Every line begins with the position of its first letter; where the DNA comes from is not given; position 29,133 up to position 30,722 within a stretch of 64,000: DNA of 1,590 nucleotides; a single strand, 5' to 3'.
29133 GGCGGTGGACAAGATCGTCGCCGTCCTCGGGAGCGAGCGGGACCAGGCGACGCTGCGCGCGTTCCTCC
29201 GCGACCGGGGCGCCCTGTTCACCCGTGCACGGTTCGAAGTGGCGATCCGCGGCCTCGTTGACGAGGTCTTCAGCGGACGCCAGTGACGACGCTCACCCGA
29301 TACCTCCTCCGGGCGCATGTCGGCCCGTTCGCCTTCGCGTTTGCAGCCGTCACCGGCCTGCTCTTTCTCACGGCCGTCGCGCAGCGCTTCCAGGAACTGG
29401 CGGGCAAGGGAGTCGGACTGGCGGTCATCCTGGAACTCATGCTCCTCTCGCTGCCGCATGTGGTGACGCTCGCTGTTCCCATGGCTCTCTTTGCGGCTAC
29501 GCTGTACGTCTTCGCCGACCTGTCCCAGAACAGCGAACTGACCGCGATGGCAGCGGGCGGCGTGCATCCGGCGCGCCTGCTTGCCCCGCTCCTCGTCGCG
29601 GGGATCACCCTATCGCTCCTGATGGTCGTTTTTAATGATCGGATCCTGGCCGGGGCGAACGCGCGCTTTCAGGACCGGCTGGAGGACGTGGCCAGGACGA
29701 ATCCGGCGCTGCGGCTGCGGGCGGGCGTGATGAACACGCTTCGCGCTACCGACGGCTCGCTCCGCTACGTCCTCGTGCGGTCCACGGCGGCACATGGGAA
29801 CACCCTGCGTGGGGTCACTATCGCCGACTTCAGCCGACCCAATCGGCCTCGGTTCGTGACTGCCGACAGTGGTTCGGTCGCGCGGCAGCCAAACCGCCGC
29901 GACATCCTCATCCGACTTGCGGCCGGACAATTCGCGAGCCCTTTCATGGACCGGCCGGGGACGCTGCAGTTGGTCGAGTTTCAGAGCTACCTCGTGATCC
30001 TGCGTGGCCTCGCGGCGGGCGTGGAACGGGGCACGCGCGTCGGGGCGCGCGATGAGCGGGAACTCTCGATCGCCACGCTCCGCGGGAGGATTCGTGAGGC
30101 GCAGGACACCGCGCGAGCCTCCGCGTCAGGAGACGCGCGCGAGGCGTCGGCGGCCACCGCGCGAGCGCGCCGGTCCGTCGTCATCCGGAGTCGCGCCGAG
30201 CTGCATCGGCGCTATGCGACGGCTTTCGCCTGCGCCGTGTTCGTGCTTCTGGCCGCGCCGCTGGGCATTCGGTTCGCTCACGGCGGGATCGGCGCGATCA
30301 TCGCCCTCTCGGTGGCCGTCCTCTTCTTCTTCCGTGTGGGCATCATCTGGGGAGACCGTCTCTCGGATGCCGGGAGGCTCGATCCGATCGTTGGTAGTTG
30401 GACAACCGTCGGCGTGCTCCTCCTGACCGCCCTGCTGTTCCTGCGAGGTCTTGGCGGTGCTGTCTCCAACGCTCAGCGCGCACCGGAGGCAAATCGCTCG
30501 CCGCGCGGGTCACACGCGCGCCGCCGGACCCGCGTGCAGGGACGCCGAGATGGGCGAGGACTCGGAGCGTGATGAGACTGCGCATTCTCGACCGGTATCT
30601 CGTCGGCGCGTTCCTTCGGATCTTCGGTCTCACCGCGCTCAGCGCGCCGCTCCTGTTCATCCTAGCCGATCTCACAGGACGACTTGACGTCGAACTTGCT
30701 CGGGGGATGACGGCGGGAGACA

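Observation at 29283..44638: A methylation-heavy glycan island is translationally coupled to lptF/lptG and carries an MsbA/PglK-like exporter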

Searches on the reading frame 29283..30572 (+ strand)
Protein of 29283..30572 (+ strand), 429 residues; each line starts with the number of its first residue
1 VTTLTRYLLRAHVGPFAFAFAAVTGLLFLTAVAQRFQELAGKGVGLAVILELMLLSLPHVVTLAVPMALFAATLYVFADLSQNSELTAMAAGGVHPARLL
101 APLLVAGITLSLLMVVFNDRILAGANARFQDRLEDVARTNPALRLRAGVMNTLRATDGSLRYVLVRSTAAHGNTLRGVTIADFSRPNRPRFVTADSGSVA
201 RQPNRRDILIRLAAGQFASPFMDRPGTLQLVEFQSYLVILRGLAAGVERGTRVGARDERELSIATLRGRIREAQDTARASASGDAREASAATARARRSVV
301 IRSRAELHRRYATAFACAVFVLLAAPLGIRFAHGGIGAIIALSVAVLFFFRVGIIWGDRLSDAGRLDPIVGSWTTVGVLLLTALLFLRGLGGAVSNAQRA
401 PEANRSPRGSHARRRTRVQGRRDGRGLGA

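Call 6: search_protein_families(library=pfam, proteins=[window:29283-30572:+], max_evalue=0.01)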
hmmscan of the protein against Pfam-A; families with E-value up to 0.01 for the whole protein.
window:29283-30572:+ (429 aa): 1 family
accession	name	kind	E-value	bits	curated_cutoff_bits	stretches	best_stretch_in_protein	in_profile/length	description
PF03739.19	LptF_LptG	-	1.7e-68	231.7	27.9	1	6-387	1-351/353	Lipopolysaccharide export system permease LptF/LptG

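Call 9: search_protein_families(library=ncbifam, proteins=[window:29283-30572:+], max_evalue=0.001)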
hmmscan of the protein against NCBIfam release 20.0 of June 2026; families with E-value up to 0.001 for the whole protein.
window:29283-30572:+ (429 aa): 2 families
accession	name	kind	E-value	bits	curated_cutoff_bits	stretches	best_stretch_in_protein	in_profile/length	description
TIGR04407.1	LptF_YjgP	equivalog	1.3e-46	158.9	230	1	4-387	2-345/347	LPS export ABC transporter permease LptF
TIGR04408.1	LptG_lptG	equivalog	2.5e-35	121.8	240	2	3-197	1-190/351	LPS export ABC transporter permease LptG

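Call 13: find_related_loci(query=window:29283-30572:+, collection=genome_contigs, flank=10000)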
Query window:29283-30572:+ (429 aa) in genome_contigs; peptide patterns used: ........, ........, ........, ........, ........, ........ (x = any residue, [..] = any of these).
469 stretches matched a pattern; 1 encode a relative of the query (tblastn E <= 1e-3); 1 distinct loci.
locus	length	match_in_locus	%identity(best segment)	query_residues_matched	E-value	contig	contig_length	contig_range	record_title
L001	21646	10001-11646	70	1-420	8e-180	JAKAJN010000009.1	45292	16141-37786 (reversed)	MAG: bacterium isolate WY3.bin98 NODE_1124_length_45292_cov_4.729193, whole genome shotgun sequence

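Call 34: find_homologous_proteins(query=window:29283-30572:+, max_evalue=1e-20)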
Query window:29283-30572:+ (429 aa): 28 proteins with E <= 1e-20 among 8000 candidates.
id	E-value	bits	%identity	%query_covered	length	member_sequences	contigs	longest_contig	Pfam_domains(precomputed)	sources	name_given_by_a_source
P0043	1.4e-263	892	100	100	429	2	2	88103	PF03739.20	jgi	jgi:lipopolysaccharide export system permease protein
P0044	2.0e-189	648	74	99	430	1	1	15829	PF03739.20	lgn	-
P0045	5.7e-183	626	77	93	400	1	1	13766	PF03739.20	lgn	-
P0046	1.3e-182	625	77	93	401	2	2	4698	PF03739.20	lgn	-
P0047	1.0e-172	593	70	98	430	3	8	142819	PF03739.20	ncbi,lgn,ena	-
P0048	5.2e-165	567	72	90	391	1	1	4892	PF03739.20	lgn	-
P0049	6.6e-162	557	69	93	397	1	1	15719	PF03739.20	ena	-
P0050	1.1e-159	550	71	91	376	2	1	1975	PF03739.20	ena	-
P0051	6.7e-155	534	69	88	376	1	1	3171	PF03739.20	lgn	-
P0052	3.8e-153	528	65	100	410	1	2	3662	PF03739.20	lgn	-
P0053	8.5e-151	520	65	91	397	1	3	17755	PF03739.20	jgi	jgi:lipopolysaccharide export system permease protein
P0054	7.6e-149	514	65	93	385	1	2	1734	PF03739.20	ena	-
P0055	1.3e-146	507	68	87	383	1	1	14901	PF03739.20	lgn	-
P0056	6.4e-146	504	67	92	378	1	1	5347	PF03739.20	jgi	-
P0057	2.3e-145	502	62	98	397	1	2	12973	PF03739.20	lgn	-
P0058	1.8e-124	434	56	93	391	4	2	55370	PF03739.20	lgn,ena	-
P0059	1.1e-121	425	56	88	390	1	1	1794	PF03739.20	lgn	-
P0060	5.6e-119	416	56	93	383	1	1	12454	PF03739.20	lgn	-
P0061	2.7e-109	384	55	88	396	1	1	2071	PF03739.20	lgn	-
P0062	3.9e-101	357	57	76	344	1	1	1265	PF03739.20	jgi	jgi:lipopolysaccharide export system permease protein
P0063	2.7e-93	331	40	87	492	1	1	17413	PF03739.20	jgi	-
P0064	4.1e-84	301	39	90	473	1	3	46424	PF03739.20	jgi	jgi:lipopolysaccharide export system permease protein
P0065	1.1e-80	290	35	92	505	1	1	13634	PF03739.20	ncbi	ncbi:MAG: LptF/LptG family permease [Gemmatimonadota bacterium]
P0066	5.3e-73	264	35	90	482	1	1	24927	PF03739.20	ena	-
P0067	8.0e-52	195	37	66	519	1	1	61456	PF03739.20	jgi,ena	-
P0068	1.3e-50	191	36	66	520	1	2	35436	PF03739.20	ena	-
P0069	1.5e-49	187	34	66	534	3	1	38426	PF03739.20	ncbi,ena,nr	ncbi:MAG TPA: LptF/LptG family permease [Gemmatimonadales bacterium]|nr:LptF/LptG family permease [G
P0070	1.6e-35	141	28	88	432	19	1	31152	PF03739.20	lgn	-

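Call 35: find_encoding_contigs(protein=P0058, flank=10000, max_places=1)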
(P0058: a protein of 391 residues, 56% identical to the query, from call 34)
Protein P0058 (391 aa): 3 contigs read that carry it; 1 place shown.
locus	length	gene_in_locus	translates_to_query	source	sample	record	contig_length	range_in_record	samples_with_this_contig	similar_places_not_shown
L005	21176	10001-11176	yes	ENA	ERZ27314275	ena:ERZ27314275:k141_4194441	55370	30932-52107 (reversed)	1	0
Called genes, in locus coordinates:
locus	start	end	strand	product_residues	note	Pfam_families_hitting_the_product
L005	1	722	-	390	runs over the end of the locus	PF04724:Glyco_transf_17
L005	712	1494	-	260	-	PF05050:Methyltransf_21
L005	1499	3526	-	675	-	PF04577:Glyco_transf_61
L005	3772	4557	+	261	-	PF05050:Methyltransf_21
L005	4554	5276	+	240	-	PF05050:Methyltransf_21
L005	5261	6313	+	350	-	PF13641:Glyco_tranf_2_3, PF00535:Glycos_transf_2, PF10111:Glyco_tranf_2_2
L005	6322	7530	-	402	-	PF13439:Glyco_transf_4, PF13579:Glyco_trans_4_4, PF20706:GT4-conflict, PF00534:Glycos_transf_1, PF13692:Glyco_trans_1_4, PF13524:Glyco_trans_1_2 (weak)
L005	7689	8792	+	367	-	PF03033:Glyco_transf_28, PF13579:Glyco_trans_4_4 (weak), PF04101:Glyco_tran_28_C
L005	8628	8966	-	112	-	-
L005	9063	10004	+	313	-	PF13579:Glyco_trans_4_4 (weak), PF13524:Glyco_trans_1_2 (weak)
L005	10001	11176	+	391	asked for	PF03739:LptF_LptG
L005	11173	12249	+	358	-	PF03739:LptF_LptG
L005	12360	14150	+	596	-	PF00664:ABC_membrane, PF00005:ABC_tran, PF02463:SMC_N (faint)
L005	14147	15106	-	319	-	PF01370:Epimerase, PF04321:RmlD_sub_bind, PF16363:GDP_Man_Dehyd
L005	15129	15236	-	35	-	-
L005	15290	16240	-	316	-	PF13936:HTH_38, PF00665:rve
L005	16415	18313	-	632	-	PF02368:Big_2, PF22359:Big-like (faint), PF02368:Big_2 (weak)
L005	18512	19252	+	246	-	-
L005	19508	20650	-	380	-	PF00144:Beta-lactamase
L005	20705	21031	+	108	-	PF02566:OsmC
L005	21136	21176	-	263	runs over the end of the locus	PF01925:TauE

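Call 36: find_encoding_contigs(protein=P0064, flank=10000, max_places=1)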
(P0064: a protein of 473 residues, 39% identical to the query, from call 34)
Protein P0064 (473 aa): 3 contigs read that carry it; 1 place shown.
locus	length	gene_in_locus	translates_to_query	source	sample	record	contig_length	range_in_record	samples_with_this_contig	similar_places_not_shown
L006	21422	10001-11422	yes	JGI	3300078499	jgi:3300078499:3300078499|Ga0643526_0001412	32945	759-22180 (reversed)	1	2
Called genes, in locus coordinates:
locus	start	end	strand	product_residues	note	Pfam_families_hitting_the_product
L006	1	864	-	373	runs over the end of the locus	PF00437:T2SSE, PF25199:nSTAND_NTPase5 (faint), PF13191:AAA_16 (faint), PF13401:AAA_22 (faint)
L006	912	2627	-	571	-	PF05157:MshEN, PF00437:T2SSE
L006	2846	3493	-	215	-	PF06514:PsbU (faint), PF21687:T2SSK_1st (faint), PF12836:HHH_3, PF11731:Cdd1 (faint), PF12826:HHH_2 (faint), PF14520:HHH_5 (faint), PF14716:HHH_8 (faint), PF12836:HHH_3, +6 more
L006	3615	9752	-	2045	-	PF14349:SprA_N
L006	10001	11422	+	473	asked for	PF03739:LptF_LptG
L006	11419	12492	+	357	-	PF03739:LptF_LptG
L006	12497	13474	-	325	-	PF01678:DAP_epimerase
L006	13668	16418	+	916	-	PF06452:CBM9_1 (weak), PF19313:DUF5916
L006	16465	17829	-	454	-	PF05195:AMP_N, PF00557:Peptidase_M24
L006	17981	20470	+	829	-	-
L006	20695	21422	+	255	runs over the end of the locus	PF03070:TENA_THI-4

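Call 37: find_encoding_contigs(protein=P0069, flank=10000, max_places=1)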
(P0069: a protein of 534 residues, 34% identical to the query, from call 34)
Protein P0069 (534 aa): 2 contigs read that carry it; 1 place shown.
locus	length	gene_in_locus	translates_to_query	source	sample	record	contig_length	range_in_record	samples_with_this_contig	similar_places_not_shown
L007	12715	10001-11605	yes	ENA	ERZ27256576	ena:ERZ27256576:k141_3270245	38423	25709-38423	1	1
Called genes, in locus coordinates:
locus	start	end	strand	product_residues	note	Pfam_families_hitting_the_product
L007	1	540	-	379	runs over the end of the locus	PF00437:T2SSE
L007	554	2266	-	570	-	PF05157:MshEN, PF00437:T2SSE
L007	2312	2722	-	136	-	PF12836:HHH_3, PF00633:HHH (faint)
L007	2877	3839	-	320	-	PF04389:Peptidase_M28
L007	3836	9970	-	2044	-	PF14349:SprA_N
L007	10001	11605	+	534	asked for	PF03739:LptF_LptG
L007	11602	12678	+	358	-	PF03739:LptF_LptG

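Call 47: find_related_loci(query=A3, collection=metagenome_contigs, flank=10000)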
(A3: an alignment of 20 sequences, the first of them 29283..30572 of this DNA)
Query A3 (429 aa) in metagenome_contigs; peptide patterns used: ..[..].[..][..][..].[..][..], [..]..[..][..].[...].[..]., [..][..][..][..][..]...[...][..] (x = any residue, [..] = any of these).
599 stretches matched a pattern (row limit reached: there are more); 488 encode a relative of the query (tblastn E <= 1e-3); the best 80 are kept; 80 distinct loci.
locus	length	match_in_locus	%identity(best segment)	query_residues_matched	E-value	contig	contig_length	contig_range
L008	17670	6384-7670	41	1-387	8e-94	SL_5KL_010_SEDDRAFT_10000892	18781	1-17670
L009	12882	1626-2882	39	1-373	4e-93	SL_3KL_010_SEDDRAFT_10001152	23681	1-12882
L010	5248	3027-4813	38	1-391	3e-88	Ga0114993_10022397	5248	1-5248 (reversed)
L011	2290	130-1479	39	1-396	7e-90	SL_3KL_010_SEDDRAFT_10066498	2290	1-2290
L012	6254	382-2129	39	1-381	9e-83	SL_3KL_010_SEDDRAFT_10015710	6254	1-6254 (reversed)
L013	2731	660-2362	35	1-391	3e-83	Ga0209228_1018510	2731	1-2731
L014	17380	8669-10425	35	1-374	2e-79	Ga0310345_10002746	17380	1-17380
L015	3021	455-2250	37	1-396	1e-77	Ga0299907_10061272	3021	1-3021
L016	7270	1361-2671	37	1-386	5e-76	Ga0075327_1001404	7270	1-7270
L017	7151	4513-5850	37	1-391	3e-75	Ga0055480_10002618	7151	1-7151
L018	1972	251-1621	34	1-397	4e-78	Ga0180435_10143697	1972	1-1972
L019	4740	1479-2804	37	1-391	4e-75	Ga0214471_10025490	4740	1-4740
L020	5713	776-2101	36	1-373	2e-74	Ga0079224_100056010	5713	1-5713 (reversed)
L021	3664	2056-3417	33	1-391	9e-73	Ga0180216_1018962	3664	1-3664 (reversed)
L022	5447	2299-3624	37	1-387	7e-73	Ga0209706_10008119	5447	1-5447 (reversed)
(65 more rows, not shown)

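Call 49: find_encoding_contigs(protein=P0047, flank=10000, max_places=1)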
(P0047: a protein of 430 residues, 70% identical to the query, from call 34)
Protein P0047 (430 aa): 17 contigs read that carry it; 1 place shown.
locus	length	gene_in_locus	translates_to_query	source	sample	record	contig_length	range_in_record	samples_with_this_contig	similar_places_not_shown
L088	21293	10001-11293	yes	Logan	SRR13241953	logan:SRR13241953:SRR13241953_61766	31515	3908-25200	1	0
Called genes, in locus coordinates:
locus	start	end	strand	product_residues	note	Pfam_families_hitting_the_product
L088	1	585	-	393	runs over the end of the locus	PF02771:Acyl-CoA_dh_N, PF02770:Acyl-CoA_dh_M, PF00441:Acyl-CoA_dh_1, PF08028:Acyl-CoA_dh_2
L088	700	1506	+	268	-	PF12146:Hydrolase_4, PF00561:Abhydrolase_1, PF12697:Abhydrolase_6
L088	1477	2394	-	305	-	-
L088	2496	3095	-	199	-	PF01553:Acyltransferase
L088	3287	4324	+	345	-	PF04389:Peptidase_M28, PF01546:Peptidase_M20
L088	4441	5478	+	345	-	PF03033:Glyco_transf_28, PF04101:Glyco_tran_28_C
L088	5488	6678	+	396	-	PF13579:Glyco_trans_4_4, PF13439:Glyco_transf_4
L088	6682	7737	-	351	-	PF00953:Glycos_transf_4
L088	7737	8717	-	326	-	PF04321:RmlD_sub_bind (weak), PF01370:Epimerase, PF02719:Polysacc_synt_2 (faint), PF16363:GDP_Man_Dehyd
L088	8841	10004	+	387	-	PF00534:Glycos_transf_1, PF13692:Glyco_trans_1_4 (weak)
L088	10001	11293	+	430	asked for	PF03739:LptF_LptG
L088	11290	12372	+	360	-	PF03739:LptF_LptG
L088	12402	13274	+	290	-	PF00535:Glycos_transf_2 (weak)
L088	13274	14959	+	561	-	-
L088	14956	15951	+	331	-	PF03385:STELLO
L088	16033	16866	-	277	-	PF01135:PCMT (weak), PF05050:Methyltransf_21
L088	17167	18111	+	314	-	PF05050:Methyltransf_21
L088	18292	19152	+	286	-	PF01755:Glyco_transf_25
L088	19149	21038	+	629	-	PF05050:Methyltransf_21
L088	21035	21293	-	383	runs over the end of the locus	PF00535:Glycos_transf_2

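Call 50: find_encoding_contigs(protein=P0053, flank=10000, max_places=1)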
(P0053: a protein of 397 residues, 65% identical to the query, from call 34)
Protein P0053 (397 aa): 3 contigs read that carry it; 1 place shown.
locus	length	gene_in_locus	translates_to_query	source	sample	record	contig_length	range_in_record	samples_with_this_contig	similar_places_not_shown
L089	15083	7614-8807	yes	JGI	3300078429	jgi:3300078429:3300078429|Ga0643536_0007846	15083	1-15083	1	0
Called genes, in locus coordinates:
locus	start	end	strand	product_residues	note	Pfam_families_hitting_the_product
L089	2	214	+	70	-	?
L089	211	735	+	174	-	-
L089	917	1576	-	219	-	-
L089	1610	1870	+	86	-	-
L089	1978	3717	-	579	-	PF00664:ABC_membrane, PF00005:ABC_tran, PF02463:SMC_N (faint), PF13555:AAA_29 (faint)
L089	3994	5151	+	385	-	PF03033:Glyco_transf_28, PF13579:Glyco_trans_4_4 (weak), PF04101:Glyco_tran_28_C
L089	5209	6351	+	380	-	PF13439:Glyco_transf_4, PF13524:Glyco_trans_1_2 (weak)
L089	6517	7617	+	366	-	PF00534:Glycos_transf_1, PF13692:Glyco_trans_1_4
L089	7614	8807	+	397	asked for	PF03739:LptF_LptG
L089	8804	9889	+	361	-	PF03739:LptF_LptG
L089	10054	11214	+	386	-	PF00535:Glycos_transf_2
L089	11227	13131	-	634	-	PF05050:Methyltransf_21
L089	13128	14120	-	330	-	PF03385:STELLO (weak)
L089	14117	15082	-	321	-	?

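Call 51: find_encoding_contigs(protein=P0060, flank=10000, max_places=1)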
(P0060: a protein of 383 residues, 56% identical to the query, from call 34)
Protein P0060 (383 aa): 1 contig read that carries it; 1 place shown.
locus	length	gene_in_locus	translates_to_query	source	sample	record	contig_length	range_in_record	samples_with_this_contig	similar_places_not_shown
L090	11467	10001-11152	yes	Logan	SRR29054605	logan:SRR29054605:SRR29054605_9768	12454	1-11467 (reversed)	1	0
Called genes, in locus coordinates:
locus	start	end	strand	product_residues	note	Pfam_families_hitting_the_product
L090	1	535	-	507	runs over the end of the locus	?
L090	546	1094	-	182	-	-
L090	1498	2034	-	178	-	PF08002:DUF1697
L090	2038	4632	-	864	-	PF00930:DPPIV_N, PF00326:Peptidase_S9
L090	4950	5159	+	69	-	-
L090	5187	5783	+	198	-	-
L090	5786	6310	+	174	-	PF12867:DinB_2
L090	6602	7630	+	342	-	PF03033:Glyco_transf_28, PF04101:Glyco_tran_28_C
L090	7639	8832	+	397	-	PF13579:Glyco_trans_4_4, PF13439:Glyco_transf_4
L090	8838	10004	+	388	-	PF20706:GT4-conflict (faint), PF00534:Glycos_transf_1, PF13692:Glyco_trans_1_4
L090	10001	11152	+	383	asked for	PF03739:LptF_LptG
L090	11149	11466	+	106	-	?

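Call 63: find_encoding_contigs(protein=P0057, flank=10000, max_places=1)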
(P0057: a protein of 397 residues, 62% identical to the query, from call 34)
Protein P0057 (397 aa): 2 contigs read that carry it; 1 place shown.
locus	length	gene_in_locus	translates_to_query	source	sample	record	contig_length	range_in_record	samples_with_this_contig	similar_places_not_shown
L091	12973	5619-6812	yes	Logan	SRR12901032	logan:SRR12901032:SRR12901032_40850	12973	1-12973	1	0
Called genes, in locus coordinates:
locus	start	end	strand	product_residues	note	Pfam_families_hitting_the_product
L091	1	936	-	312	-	?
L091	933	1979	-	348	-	PF01370:Epimerase, PF16363:GDP_Man_Dehyd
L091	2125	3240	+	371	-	PF03033:Glyco_transf_28, PF13579:Glyco_trans_4_4 (weak), PF04101:Glyco_tran_28_C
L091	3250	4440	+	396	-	PF13579:Glyco_trans_4_4, PF13439:Glyco_transf_4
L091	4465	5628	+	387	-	PF00534:Glycos_transf_1, PF13692:Glyco_trans_1_4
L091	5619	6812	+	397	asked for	PF03739:LptF_LptG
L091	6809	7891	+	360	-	PF03739:LptF_LptG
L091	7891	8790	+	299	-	PF00535:Glycos_transf_2 (faint)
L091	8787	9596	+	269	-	PF01755:Glyco_transf_25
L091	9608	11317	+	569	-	-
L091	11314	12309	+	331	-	PF03385:STELLO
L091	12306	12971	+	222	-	?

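Call 64: find_encoding_contigs(protein=P0044, flank=10000, max_places=1)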
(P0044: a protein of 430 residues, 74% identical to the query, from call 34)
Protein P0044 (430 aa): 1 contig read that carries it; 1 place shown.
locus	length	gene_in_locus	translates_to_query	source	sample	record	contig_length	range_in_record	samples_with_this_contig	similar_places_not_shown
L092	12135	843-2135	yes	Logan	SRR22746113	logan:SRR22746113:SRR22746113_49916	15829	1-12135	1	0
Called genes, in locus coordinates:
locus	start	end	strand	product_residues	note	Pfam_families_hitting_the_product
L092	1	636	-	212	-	?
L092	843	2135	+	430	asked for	PF03739:LptF_LptG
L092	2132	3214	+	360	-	PF03739:LptF_LptG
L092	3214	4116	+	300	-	PF00535:Glycos_transf_2 (weak)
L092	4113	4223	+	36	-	-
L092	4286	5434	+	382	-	PF13439:Glyco_transf_4, PF20706:GT4-conflict, PF00534:Glycos_transf_1, PF13692:Glyco_trans_1_4, PF13524:Glyco_trans_1_2 (weak)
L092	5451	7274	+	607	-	PF00005:ABC_tran, PF02463:SMC_N (faint)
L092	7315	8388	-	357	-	PF00535:Glycos_transf_2, PF10111:Glyco_tranf_2_2, PF13641:Glyco_tranf_2_3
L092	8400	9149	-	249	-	PF05050:Methyltransf_21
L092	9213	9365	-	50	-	-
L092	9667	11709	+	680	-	PF04577:Glyco_transf_61 (weak)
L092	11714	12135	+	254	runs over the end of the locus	PF05050:Methyltransf_21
